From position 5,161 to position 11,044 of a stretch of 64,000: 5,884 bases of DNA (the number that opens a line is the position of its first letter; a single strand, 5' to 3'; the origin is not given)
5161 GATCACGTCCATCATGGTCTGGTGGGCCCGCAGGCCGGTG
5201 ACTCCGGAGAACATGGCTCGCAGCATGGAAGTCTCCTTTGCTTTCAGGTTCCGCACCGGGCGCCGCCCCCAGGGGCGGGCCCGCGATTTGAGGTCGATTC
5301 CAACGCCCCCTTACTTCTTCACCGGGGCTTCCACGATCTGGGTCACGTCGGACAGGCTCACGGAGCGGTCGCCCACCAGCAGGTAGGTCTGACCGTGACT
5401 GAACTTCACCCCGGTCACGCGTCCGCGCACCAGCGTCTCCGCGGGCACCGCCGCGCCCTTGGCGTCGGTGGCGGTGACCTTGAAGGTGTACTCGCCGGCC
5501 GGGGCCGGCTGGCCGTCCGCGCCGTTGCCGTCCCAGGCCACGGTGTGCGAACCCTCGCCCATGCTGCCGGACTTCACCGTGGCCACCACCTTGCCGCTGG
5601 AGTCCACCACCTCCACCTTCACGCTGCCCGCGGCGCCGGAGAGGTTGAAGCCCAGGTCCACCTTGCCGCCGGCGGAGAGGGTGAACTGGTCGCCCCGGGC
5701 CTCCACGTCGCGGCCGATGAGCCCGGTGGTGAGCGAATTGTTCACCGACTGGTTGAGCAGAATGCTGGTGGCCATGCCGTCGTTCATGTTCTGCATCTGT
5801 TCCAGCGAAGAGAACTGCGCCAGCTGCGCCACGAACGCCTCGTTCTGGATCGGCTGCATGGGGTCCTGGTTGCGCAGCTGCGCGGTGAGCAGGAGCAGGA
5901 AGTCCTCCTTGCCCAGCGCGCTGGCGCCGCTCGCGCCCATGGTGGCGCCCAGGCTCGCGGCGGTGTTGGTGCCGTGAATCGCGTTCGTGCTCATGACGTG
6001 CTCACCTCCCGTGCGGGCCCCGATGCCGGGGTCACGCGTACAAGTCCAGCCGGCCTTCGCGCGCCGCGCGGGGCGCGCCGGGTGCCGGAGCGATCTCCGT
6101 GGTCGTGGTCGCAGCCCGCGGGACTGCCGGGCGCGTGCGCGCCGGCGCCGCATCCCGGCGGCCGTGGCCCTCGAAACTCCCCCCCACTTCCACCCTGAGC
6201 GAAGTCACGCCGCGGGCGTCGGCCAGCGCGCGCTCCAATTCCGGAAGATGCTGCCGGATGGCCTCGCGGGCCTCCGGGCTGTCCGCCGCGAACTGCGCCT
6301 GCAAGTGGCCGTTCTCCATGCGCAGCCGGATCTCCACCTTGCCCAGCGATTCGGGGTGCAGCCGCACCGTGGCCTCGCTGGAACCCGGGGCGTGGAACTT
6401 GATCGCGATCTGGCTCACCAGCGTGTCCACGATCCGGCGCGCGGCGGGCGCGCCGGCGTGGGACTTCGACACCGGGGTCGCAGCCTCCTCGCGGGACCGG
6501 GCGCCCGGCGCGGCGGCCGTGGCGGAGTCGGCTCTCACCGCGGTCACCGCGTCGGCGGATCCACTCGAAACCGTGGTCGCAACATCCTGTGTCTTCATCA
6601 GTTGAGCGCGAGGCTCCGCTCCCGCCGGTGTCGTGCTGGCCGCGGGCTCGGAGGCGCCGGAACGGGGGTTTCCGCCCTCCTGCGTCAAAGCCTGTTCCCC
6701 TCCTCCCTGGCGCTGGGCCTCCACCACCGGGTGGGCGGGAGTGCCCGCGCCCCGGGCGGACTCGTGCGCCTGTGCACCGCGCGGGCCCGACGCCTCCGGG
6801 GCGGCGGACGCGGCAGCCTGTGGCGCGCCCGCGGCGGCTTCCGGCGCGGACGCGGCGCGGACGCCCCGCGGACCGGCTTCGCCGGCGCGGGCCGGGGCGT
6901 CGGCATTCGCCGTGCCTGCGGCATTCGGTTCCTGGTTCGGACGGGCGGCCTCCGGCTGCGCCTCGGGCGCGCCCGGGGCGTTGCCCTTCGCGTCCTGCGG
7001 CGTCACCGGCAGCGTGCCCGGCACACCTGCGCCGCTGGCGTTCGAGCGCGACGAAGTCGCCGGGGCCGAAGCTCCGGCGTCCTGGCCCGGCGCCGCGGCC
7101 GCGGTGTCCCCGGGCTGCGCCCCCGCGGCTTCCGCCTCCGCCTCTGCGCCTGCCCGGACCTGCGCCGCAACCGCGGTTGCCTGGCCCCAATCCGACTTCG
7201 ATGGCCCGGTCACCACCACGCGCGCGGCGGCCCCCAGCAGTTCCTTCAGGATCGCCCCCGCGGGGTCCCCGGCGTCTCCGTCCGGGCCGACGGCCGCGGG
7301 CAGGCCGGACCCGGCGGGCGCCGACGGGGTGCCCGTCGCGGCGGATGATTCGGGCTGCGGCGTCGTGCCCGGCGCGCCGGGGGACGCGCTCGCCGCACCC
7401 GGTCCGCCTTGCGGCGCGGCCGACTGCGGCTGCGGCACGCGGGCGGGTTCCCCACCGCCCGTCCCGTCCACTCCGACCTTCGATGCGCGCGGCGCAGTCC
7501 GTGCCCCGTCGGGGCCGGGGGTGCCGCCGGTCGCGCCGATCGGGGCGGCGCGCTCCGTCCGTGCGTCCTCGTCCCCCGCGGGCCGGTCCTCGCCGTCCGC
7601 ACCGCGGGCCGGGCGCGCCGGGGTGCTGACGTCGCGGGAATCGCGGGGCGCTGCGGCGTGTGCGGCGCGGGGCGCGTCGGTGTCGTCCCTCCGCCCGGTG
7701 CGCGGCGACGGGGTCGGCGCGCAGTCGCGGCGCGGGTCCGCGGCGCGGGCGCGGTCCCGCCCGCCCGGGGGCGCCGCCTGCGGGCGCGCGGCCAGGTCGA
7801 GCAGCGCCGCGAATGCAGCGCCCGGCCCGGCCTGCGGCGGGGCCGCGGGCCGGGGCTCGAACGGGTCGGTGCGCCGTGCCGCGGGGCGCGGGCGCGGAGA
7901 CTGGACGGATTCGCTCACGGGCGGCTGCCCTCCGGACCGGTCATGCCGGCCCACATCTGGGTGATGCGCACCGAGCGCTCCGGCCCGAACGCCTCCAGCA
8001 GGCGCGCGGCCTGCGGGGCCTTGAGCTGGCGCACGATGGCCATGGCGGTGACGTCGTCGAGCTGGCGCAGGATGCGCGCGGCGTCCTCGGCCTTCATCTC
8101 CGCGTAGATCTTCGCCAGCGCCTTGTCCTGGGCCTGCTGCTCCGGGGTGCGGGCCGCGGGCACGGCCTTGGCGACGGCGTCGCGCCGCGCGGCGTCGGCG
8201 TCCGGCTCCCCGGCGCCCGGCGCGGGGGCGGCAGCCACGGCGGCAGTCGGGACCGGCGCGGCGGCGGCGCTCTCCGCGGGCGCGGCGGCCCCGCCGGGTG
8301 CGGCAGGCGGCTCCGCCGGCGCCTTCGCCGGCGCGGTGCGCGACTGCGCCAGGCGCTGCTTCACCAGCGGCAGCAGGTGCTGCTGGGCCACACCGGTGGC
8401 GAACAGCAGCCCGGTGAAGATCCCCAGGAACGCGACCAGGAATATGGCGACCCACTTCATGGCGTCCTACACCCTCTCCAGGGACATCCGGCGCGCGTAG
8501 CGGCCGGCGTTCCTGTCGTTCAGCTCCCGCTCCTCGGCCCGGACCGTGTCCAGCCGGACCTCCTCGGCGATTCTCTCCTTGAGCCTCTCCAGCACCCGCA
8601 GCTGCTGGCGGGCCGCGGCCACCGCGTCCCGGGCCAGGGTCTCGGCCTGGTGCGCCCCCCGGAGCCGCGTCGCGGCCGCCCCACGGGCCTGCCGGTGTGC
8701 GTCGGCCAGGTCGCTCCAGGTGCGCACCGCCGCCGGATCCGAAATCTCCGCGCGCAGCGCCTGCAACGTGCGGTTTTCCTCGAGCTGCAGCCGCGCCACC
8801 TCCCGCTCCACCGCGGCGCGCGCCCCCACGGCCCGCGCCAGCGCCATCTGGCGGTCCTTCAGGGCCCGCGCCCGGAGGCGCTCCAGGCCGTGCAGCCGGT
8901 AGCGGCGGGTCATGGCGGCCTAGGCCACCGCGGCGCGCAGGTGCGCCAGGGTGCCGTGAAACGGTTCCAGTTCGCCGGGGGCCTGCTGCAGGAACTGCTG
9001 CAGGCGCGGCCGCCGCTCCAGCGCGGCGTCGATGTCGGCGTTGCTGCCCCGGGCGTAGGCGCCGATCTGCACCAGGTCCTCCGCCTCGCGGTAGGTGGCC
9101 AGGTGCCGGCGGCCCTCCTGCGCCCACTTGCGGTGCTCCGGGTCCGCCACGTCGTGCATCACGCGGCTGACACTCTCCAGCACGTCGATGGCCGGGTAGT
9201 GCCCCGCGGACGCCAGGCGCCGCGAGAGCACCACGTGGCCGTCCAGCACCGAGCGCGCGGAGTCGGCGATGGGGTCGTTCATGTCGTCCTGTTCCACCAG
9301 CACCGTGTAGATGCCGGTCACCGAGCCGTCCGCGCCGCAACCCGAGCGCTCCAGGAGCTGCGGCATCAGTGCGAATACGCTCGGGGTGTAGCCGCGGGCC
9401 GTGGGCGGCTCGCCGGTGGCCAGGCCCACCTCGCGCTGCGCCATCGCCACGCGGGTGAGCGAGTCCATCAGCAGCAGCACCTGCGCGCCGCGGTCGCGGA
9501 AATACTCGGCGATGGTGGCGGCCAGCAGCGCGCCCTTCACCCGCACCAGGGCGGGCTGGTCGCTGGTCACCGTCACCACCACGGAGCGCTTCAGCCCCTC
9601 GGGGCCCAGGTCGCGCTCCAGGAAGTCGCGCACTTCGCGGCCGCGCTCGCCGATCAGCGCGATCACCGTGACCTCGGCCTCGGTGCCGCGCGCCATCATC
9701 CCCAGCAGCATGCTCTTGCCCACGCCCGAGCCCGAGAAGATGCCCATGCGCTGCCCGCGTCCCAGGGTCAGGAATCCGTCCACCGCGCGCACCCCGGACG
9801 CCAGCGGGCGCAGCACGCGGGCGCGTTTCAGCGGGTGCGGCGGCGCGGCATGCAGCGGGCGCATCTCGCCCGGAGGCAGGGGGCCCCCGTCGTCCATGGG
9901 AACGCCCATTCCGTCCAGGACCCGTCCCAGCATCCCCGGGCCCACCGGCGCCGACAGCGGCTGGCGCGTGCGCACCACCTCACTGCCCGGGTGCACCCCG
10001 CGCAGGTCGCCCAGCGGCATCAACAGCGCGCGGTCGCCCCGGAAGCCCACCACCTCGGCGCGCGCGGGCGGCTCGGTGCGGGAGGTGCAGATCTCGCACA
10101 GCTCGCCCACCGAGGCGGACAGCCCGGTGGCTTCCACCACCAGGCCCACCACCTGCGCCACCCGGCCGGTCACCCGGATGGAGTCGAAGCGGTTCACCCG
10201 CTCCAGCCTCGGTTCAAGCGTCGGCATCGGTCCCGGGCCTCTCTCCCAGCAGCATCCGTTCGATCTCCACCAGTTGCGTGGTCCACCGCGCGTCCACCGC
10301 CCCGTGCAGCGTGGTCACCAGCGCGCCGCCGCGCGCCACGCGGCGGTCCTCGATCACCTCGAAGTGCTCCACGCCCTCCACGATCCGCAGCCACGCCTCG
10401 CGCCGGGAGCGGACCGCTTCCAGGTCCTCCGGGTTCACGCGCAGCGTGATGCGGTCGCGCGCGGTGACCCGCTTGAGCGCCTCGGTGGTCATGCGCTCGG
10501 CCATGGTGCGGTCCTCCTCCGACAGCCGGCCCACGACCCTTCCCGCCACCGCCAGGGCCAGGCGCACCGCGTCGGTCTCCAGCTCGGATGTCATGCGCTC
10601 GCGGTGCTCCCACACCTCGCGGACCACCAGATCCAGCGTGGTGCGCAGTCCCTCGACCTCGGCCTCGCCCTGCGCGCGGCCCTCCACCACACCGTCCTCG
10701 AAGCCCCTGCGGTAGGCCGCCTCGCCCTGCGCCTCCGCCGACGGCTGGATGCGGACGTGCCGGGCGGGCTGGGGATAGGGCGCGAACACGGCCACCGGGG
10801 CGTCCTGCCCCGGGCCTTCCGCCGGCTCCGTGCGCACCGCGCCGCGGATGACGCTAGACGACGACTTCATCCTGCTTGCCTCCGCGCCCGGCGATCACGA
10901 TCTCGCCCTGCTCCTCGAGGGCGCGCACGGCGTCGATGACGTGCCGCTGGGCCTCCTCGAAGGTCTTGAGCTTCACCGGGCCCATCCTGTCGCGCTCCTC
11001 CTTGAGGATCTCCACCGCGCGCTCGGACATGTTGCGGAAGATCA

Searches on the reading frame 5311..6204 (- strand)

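Call 17: search_protein_families(library=pfam, proteins=[window:5311-6204:-], max_evalue=0.001)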
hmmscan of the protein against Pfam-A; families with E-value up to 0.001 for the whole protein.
window:5311-6204:- (297 aa): 3 families
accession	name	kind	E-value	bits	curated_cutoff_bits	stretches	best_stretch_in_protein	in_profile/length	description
PF03963.19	FlgD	-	8.3e-22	77.6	27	1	79-145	8-74/75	Flagellar hook capping protein - N-terminal region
PF13860.13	FlgD_ig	-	6e-21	74.6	27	1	171-248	1-78/79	FlgD Ig-like domain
PF13861.12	FLgD_tudor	-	2.1e-10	41.1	26.9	1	159-288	6-58/58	FlgD Tudor-like domain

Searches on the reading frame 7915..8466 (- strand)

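Call 6: search_protein_families(library=pfam, proteins=[window:7915-8466:-], max_evalue=0.001)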
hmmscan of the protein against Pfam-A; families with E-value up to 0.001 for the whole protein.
window:7915-8466:- (183 aa): 1 family
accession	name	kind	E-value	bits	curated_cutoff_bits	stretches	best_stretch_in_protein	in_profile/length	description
PF03448.22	MgtE_N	-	3.5e-05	24.7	25.9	1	116-160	29-73/102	MgtE intracellular N domain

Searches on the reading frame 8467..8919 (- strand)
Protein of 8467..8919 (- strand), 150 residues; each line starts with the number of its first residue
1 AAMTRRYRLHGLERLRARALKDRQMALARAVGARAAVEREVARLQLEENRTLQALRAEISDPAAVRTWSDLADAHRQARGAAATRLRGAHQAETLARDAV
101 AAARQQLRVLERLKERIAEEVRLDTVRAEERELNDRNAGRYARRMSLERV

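Call 17: search_protein_families(library=pfam, proteins=[window:8467-8919:-], max_evalue=0.001)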
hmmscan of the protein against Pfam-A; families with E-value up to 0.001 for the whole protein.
window:8467-8919:- (150 aa): 1 family
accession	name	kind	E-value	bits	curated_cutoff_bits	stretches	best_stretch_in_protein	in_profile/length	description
PF02050.21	FliJ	-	0.00079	20.1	28.4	1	24-133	4-115/123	Flagellar FliJ protein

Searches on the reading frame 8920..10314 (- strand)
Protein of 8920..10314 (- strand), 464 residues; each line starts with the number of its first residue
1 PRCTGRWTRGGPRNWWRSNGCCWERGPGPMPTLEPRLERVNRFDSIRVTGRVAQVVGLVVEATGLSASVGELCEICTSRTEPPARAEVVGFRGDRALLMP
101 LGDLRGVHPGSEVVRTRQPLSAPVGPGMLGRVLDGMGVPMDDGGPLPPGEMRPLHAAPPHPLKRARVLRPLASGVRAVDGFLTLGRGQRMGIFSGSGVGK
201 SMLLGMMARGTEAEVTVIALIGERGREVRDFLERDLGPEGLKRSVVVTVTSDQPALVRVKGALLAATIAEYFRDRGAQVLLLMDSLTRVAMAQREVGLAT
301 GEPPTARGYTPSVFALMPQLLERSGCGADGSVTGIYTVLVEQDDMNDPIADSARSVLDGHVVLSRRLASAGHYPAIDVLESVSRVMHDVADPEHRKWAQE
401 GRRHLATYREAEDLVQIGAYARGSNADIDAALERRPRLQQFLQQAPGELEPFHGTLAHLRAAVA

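Call 6: search_protein_families(library=pfam, proteins=[window:8920-10314:-], max_evalue=0.001)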
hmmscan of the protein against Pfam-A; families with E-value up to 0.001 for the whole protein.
window:8920-10314:- (464 aa): 3 families
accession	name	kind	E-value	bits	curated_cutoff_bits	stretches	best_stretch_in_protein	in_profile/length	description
PF00006.31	ATP-synt_ab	-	1e-85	287.2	29.5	1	174-383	1-213/213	ATP synthase alpha/beta family, nucleotide-binding domain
PF18269.6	T3SS_ATPase_C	-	1.4e-23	83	22.7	1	391-460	2-71/72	T3SS EscN ATPase C-terminal domain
PF02874.29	ATP-synt_ab_N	-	1.5e-10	41.9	20.9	1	52-116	1-68/69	ATP synthase alpha/beta family, beta-barrel domain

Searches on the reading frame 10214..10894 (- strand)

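Call 6: search_protein_families(library=pfam, proteins=[window:10214-10894:-], max_evalue=0.001)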
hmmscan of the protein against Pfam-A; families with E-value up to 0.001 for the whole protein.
window:10214-10894:- (226 aa): 1 family
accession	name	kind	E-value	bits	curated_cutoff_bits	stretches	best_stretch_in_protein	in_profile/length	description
PF02108.21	FliH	-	1.1e-15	58.1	24.1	1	90-209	10-126/128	Flagellar assembly protein FliH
